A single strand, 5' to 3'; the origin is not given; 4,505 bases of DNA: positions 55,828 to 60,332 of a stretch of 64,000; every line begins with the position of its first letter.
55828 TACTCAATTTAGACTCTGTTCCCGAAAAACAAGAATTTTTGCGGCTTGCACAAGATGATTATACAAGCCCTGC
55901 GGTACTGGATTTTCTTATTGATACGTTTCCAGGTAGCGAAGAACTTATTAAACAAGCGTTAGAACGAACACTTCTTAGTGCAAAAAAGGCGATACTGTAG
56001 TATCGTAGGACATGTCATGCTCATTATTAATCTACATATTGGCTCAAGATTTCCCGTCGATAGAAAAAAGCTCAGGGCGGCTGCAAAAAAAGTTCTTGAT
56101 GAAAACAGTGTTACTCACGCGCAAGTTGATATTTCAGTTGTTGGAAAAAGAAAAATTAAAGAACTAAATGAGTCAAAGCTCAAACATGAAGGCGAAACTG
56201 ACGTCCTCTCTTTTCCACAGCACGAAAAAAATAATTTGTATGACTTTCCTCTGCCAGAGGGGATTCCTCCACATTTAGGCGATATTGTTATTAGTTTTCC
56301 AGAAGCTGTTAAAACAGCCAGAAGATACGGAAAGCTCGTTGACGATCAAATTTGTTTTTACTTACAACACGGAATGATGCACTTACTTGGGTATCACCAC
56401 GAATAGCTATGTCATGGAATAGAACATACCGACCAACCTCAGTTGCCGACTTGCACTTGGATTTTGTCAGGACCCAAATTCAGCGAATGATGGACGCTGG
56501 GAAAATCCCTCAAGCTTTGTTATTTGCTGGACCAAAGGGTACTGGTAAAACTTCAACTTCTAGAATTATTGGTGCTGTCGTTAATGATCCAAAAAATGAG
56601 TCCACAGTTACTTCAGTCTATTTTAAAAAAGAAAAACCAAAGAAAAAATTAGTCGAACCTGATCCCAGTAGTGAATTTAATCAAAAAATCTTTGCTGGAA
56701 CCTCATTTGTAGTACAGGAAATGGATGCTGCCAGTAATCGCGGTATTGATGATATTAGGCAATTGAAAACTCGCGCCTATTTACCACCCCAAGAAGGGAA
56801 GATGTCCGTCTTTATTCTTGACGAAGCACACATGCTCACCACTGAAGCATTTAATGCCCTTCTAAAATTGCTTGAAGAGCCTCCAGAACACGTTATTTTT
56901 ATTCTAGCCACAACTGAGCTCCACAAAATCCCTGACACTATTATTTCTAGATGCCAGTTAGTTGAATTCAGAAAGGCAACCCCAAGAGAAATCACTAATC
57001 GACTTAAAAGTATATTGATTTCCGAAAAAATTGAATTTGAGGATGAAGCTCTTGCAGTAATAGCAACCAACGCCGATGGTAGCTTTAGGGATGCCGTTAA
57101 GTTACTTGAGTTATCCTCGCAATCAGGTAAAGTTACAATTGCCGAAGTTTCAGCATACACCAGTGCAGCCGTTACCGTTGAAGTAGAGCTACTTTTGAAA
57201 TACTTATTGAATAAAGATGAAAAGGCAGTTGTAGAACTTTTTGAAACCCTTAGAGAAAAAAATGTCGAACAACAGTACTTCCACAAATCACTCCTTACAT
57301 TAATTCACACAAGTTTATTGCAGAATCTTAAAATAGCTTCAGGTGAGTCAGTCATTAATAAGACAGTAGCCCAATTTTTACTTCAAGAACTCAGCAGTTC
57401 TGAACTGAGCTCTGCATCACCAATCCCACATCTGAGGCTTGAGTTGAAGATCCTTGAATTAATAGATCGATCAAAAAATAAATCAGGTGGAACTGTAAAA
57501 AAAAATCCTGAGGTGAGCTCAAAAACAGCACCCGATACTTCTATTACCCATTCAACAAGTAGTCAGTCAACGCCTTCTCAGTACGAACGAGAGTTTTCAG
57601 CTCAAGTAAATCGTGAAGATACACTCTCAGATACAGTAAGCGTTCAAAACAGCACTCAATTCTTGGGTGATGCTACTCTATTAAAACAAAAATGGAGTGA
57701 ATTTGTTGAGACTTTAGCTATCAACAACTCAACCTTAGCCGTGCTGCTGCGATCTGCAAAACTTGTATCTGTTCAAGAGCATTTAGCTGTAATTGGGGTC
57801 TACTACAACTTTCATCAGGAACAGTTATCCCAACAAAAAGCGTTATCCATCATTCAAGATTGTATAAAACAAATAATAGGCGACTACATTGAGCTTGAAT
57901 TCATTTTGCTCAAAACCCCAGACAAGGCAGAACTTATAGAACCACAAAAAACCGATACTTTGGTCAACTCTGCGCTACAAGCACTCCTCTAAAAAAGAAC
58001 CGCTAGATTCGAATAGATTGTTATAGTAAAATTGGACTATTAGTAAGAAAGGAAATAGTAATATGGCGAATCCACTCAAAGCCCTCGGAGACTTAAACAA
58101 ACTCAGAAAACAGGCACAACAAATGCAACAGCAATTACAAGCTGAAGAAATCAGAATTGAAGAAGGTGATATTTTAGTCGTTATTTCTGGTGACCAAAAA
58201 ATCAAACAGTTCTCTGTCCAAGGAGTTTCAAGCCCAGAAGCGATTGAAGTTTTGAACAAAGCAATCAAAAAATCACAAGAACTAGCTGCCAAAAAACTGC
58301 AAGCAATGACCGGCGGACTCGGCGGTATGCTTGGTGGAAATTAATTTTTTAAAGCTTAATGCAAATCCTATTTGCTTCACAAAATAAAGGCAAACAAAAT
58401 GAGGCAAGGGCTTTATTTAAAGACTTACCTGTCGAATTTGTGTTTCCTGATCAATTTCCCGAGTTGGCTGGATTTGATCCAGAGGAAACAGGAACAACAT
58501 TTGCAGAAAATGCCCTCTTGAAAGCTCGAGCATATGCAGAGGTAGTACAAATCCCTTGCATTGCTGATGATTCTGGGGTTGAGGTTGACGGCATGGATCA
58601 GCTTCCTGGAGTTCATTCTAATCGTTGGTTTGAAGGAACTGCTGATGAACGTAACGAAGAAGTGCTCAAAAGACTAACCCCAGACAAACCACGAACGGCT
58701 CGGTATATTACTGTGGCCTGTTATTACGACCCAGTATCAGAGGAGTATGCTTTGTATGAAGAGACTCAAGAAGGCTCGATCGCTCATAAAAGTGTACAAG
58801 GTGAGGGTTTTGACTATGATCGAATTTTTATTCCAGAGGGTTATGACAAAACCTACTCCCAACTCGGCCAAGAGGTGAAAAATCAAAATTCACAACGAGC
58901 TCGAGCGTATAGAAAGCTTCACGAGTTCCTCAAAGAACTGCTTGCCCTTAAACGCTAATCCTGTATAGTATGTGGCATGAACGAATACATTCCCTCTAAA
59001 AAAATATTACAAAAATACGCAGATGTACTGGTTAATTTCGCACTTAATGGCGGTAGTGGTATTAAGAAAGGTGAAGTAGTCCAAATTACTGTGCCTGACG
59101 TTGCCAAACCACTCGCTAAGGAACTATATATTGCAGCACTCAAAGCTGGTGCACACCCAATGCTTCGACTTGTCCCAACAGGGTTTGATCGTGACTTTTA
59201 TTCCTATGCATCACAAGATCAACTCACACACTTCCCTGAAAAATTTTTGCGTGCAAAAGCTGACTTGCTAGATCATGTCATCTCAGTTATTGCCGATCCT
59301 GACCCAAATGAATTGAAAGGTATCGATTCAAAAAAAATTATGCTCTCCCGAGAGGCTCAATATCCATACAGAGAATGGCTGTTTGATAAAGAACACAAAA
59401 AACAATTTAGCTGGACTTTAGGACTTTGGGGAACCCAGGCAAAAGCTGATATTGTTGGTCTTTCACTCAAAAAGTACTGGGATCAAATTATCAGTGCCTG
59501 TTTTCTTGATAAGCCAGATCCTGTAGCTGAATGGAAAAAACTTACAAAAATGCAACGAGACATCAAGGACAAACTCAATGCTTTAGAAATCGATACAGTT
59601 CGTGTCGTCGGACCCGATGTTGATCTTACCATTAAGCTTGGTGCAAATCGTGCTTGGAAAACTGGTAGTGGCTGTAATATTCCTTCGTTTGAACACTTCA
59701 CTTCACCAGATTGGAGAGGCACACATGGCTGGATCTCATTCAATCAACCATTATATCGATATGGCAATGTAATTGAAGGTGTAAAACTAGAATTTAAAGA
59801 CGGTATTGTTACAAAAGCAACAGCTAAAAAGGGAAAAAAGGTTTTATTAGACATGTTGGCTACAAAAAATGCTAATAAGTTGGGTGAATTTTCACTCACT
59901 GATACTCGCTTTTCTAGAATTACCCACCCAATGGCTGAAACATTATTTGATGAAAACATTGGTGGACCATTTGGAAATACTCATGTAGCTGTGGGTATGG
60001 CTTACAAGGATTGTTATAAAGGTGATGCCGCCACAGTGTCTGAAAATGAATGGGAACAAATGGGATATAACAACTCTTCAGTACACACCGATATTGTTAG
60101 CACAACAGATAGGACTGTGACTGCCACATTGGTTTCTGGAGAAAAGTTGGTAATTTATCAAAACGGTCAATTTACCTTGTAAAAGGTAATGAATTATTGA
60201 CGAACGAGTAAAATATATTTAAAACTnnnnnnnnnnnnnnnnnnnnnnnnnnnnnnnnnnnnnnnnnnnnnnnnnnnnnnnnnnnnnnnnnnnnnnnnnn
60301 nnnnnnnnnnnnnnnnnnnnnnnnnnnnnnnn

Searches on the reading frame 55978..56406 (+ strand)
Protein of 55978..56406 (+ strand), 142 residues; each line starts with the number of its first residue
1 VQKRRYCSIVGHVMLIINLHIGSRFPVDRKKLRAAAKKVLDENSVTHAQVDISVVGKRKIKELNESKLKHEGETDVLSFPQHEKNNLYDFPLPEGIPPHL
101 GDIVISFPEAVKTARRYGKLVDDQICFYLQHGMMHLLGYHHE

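Call 22: search_protein_families(library=pfam, proteins=[window:55978-56406:+], max_evalue=0.001)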
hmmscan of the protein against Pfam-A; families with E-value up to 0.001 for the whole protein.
window:55978-56406:+ (142 aa): 1 family
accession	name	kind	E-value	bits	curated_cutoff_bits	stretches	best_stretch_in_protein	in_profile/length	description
PF02130.23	YbeY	-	2e-26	92.8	25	1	30-142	9-110/129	Endoribonuclease YbeY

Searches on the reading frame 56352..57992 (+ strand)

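Call 22: search_protein_families(library=pfam, proteins=[window:56352-57992:+], max_evalue=0.001)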
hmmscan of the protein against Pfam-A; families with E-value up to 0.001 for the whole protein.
window:56352-57992:+ (546 aa): 10 families
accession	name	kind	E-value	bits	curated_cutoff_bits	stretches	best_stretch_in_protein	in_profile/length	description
PF13177.12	DNA_pol3_delta2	-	4.4e-30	105.2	27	1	41-208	7-159/161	DNA polymerase III, delta subunit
PF22608.2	DNAX_ATPase_lid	-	6.4e-11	42.3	27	1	213-252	1-40/49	DNA polymerase III clamp loader subunit, ATPase lid domain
PF00004.35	AAA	-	1.2e-10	42.4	21.2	1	56-204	1-126/131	ATPase family associated with various cellular activities (AAA)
PF13401.12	AAA_22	-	8.9e-06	26.5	27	1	55-189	7-125/130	AAA domain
PF07728.20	AAA_5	-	6e-05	23.5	22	1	56-178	2-94/139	AAA domain (dynein-related subfamily)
PF13604.12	AAA_30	-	0.00018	21.7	27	1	55-184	20-122/191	AAA domain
PF13245.12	AAA_19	-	0.00062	20.4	25.1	0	54-184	13-123/134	AAA domain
PF24883.2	NPHP3_N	-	0.00066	20.4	24.8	0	41-99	10-66/164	Nephrocystin 3, N-terminal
PF06068.19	TIP49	-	0.00081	19.1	23.8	0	153-188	277-311/347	TIP49 P-loop domain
PF16193.11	AAA_assoc_2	-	0.00096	19.8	34.3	0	225-262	3-40/81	AAA C-terminal domain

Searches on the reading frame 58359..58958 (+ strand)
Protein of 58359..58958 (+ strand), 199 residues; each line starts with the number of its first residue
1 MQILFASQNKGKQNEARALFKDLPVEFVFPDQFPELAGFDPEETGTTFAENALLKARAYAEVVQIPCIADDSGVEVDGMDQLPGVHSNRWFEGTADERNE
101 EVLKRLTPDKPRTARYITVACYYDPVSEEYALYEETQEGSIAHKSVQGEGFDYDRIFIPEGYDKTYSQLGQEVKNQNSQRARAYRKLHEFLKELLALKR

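Call 22: search_protein_families(library=pfam, proteins=[window:58359-58958:+], max_evalue=0.001)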
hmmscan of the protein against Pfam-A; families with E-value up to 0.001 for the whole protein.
window:58359-58958:+ (199 aa): 1 family
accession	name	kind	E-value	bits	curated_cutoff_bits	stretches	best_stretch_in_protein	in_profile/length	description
PF01725.21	Ham1p_like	-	1.7e-50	172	22.5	1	3-190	1-186/186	Ham1 family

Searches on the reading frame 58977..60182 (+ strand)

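Call 22: search_protein_families(library=pfam, proteins=[window:58977-60182:+], max_evalue=0.001)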
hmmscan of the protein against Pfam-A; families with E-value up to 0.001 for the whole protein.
window:58977-60182:+ (401 aa): 1 family
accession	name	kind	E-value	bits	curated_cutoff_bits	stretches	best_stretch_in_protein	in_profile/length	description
PF02073.20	Peptidase_M29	-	2.3e-96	323.5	27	1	8-399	2-406/406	Thermophilic metalloprotease (M29)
